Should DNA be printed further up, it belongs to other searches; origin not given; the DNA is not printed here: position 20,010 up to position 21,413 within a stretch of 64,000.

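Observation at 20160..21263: Intein with a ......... endonuclease inside dTDP-glucose 4,6-dehydratase (RmlB)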

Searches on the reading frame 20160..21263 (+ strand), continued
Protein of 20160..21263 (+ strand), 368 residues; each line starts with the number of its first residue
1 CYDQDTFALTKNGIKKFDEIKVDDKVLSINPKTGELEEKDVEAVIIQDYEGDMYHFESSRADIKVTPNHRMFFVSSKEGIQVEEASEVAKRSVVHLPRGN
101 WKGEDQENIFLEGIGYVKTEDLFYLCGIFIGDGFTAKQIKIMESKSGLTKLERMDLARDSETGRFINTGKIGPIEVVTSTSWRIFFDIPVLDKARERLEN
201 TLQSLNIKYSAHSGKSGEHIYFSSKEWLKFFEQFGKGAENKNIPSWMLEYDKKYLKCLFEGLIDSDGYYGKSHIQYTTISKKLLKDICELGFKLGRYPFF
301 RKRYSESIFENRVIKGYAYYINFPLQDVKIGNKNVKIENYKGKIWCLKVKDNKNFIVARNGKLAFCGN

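Call 65: search_protein_families(library=ncbifam, proteins=[P0164, P0175, P0155, P0206, P0154, P0159, P0160, P0192, P0188, P0201], max_evalue=1e-8)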
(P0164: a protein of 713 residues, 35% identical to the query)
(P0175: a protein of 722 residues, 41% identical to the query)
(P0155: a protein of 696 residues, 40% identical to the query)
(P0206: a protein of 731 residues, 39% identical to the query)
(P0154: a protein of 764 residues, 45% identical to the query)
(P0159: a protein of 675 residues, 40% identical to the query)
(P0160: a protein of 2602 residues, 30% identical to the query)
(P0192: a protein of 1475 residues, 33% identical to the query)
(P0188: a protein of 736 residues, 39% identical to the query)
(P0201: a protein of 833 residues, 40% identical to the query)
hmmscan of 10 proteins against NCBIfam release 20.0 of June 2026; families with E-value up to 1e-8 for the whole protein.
P0164 (713 aa): 6 families
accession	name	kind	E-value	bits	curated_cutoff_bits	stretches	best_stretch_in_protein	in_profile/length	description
TIGR01181.1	dTDP_gluc_dehyt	equivalog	6.5e-21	74.7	365.1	1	503-691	126-305/321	dTDP-glucose 4,6-dehydratase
TIGR04180.1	EDH_00030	hypoth_equivalog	2.4e-18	66.2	475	1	501-684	120-296/297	NAD-dependent 4,6-dehydratase LegB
TIGR01179.1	galE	equivalog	6e-16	58.2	262.3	1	494-692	114-324/332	UDP-glucose 4-epimerase GalE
NF007490.0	PRK10084.1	subfamily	4.7e-11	42.3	649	0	501-686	132-323/361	dTDP-glucose 4,6-dehydratase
TIGR01472.1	gmd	equivalog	4.3e-10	39.3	415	0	498-620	127-242/342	GDP-mannose 4,6-dehydratase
NF007582.0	PRK10217.1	equivalog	8.4e-09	35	698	0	523-633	149-254/355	dTDP-glucose 4,6-dehydratase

P0175 (722 aa): 8 families
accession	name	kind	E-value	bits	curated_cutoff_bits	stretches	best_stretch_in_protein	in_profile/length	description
TIGR01179.1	galE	equivalog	1.7e-27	96.2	262.3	2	2-115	1-119/332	UDP-glucose 4-epimerase GalE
TIGR01181.1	dTDP_gluc_dehyt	equivalog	8.7e-20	71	365.1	1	511-697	128-311/321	dTDP-glucose 4,6-dehydratase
TIGR02197.1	heptose_epim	equivalog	2.1e-19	69.8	274.6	1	507-691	113-307/316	ADP-glyceromanno-heptose 6-epimerase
TIGR04180.1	EDH_00030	hypoth_equivalog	1.5e-16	60.3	475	1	510-681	123-293/297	NAD-dependent 4,6-dehydratase LegB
NF011728.1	PRK15181.1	equivalog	8.3e-13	48.1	760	0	508-646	141-282/348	Vi polysaccharide biosynthesis UDP-N-acetylglucosaminuronic acid C-4 epimerase TviC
TIGR02622.1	CDP_4_6_dhtase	equivalog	2.2e-10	40.2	278.45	0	2-157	6-169/352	CDP-glucose 4,6-dehydratase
NF047922.1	GDPFucSynFcl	equivalog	5.5e-09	35.9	500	0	529-696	132-300/308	GDP-L-fucose synthase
TIGR01214.1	rmlD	equivalog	6.1e-09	35.4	224.05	0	2-76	1-61/285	dTDP-4-dehydrorhamnose reductase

P0155 (696 aa): 18 families
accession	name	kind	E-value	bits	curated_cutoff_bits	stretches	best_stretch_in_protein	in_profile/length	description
TIGR01181.1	dTDP_gluc_dehyt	equivalog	1.4e-40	139.4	365.1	2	499-683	126-312/321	dTDP-glucose 4,6-dehydratase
TIGR02622.1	CDP_4_6_dhtase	equivalog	1.5e-39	136.1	278.45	2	497-687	128-335/352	CDP-glucose 4,6-dehydratase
TIGR04180.1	EDH_00030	hypoth_equivalog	3.4e-35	121.5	475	2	500-642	123-264/297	NAD-dependent 4,6-dehydratase LegB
NF007490.0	PRK10084.1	subfamily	7.5e-23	81.1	649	1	506-683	150-335/361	dTDP-glucose 4,6-dehydratase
TIGR01179.1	galE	equivalog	4.8e-22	78.2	262.3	1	3-122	1-126/332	UDP-glucose 4-epimerase GalE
NF007582.0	PRK10217.1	equivalog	4.5e-21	75.3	698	1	509-634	147-270/355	dTDP-glucose 4,6-dehydratase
NF047922.1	GDPFucSynFcl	equivalog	1.6e-17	63.9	500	1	520-683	132-302/308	GDP-L-fucose synthase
TIGR03466.1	HpnA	hypoth_equivalog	3.1e-16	59.2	367.65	1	3-120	2-113/327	hopanoid-associated sugar epimerase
NF042422.1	oxyalk_red_OleD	equivalog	5.6e-16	58.8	580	1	3-160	2-150/329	2-alkyl-3-oxoalkanoate reductase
NF011728.1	PRK15181.1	equivalog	4e-15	55.7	760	0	497-683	140-338/348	Vi polysaccharide biosynthesis UDP-N-acetylglucosaminuronic acid C-4 epimerase TviC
NF052578.1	StrlDmthSdmBMthl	equivalog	2.7e-13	50.4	600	0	4-122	3-115/328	sterol demethylase protein SdmB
NF042423.1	oxyalk_red_Shew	equivalog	1.5e-12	47.3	580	1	2-119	9-117/331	2-alkyl-3-oxoalkanoate reductase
NF007956.0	PRK10675.1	subfamily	2.3e-12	46.7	394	1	3-120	2-124/338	UDP-glucose 4-epimerase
TIGR02197.1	heptose_epim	equivalog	1.6e-11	43.9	274.6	0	4-119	1-113/316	ADP-glyceromanno-heptose 6-epimerase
NF008872.0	PRK11908.1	equivalog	4.6e-11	42.3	294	0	522-631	149-267/349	bifunctional UDP-4-keto-pentose/UDP-xylose synthase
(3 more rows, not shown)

P0206 (731 aa): 7 families
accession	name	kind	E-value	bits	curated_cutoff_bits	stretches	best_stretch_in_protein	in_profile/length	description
TIGR01472.1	gmd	equivalog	6.4e-101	337.9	415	2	505-712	125-339/342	GDP-mannose 4,6-dehydratase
TIGR04180.1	EDH_00030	hypoth_equivalog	1.9e-26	92.8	475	2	511-699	121-297/297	NAD-dependent 4,6-dehydratase LegB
TIGR01181.1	dTDP_gluc_dehyt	equivalog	5.5e-21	75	365.1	2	512-710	126-310/321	dTDP-glucose 4,6-dehydratase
TIGR02622.1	CDP_4_6_dhtase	equivalog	7.9e-19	68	278.45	1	3-119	5-123/352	CDP-glucose 4,6-dehydratase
NF007582.0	PRK10217.1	equivalog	3.9e-13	49.2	698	0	44-112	44-113/355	dTDP-glucose 4,6-dehydratase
TIGR01179.1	galE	equivalog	3.4e-12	45.9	262.3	0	522-706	129-320/332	UDP-glucose 4-epimerase GalE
NF007490.0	PRK10084.1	subfamily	3.7e-12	45.9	649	0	29-113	28-113/361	dTDP-glucose 4,6-dehydratase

P0154 (764 aa): 0 families

P0159 (675 aa): 3 families
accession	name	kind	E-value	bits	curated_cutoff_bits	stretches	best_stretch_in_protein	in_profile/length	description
TIGR01214.1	rmlD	equivalog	2.3e-15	56.4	224.05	1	480-610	106-230/285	dTDP-4-dehydrorhamnose reductase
TIGR01179.1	galE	equivalog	1.5e-13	50.3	262.3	1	2-112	1-126/332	UDP-glucose 4-epimerase GalE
TIGR02197.1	heptose_epim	equivalog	2.5e-10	40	274.6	0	464-629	103-283/316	ADP-glyceromanno-heptose 6-epimerase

P0160 (2602 aa): 7 families
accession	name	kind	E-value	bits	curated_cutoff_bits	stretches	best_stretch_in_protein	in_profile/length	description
NF011491.0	PRK14898.1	equivalog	1e-18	66.8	783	2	274-403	263-392/860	DNA-directed RNA polymerase subunit A''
NF011287.0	PRK14698.1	equivalog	3.3e-14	51.9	1238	1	813-1014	341-536/1017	V-type ATP synthase subunit A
NF038136.1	rSAM_Rv_intein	exception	1.8e-12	46.9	700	0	103-173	74-148/574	intein-containing Rv2578c family radical SAM protein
TIGR01445.1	intein_Nterm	domain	7.2e-11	42.9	24.5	0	716-784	1-83/83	intein N-terminal splicing region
NF038098.1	GyrA_w_intein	exception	8.1e-11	40.6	1850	0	865-1015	235-391/1232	intein-containing DNA gyrase subunit A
NF005852.0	PRK07773.1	equivalog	6.8e-10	37.9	780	0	327-395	591-664/886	replicative DNA helicase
NF011418.0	PRK14845.1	equivalog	9e-10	37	756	0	331-393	213-275/1049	translation initiation factor IF-2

P0192 (1475 aa): 3 families
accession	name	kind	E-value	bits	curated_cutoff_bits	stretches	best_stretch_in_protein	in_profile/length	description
NF005852.0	PRK07773.1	equivalog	4.4e-12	45.1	780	0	569-659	591-682/886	replicative DNA helicase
NF011303.0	PRK14715.1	equivalog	1.5e-11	42.1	1585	0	486-707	1115-1324/1627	DNA-directed DNA polymerase II large subunit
NF038098.1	GyrA_w_intein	exception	9.7e-11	40.3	1850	0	565-642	311-388/1232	intein-containing DNA gyrase subunit A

P0188 (736 aa): 7 families
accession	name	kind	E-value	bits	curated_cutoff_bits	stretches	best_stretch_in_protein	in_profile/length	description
NF003317.0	PRK04326.1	equivalog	7.9e-53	179.8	406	2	3-195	9-187/340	methionine synthase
NF006589.0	PRK09121.1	equivalog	3e-26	92.3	392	1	3-192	5-181/342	methionine synthase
NF003556.0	PRK05222.1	equivalog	1.2e-25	90.6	541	1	2-194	419-598/750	5-methyltetrahydropteroyltriglutamate--homocysteine S-methyltransferase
TIGR01371.1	met_syn_B12ind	equivalog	2e-24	86.7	929.95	1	3-193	426-603/754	5-methyltetrahydropteroyltriglutamate--homocysteine S-methyltransferase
NF002119.0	PRK00957.1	equivalog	3.1e-23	82.4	258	2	4-193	3-168/306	methionine synthase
NF005085.0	PRK06520.1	subfamily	8.7e-23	81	313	1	2-283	7-277/368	5-methyltetrahydropteroyltriglutamate--homocysteine S-methyltransferase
NF004875.0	PRK06233.1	equivalog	2.5e-20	72.6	576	1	3-283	10-279/373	vitamin B12 independent methionine synthase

P0201 (833 aa): 0 families
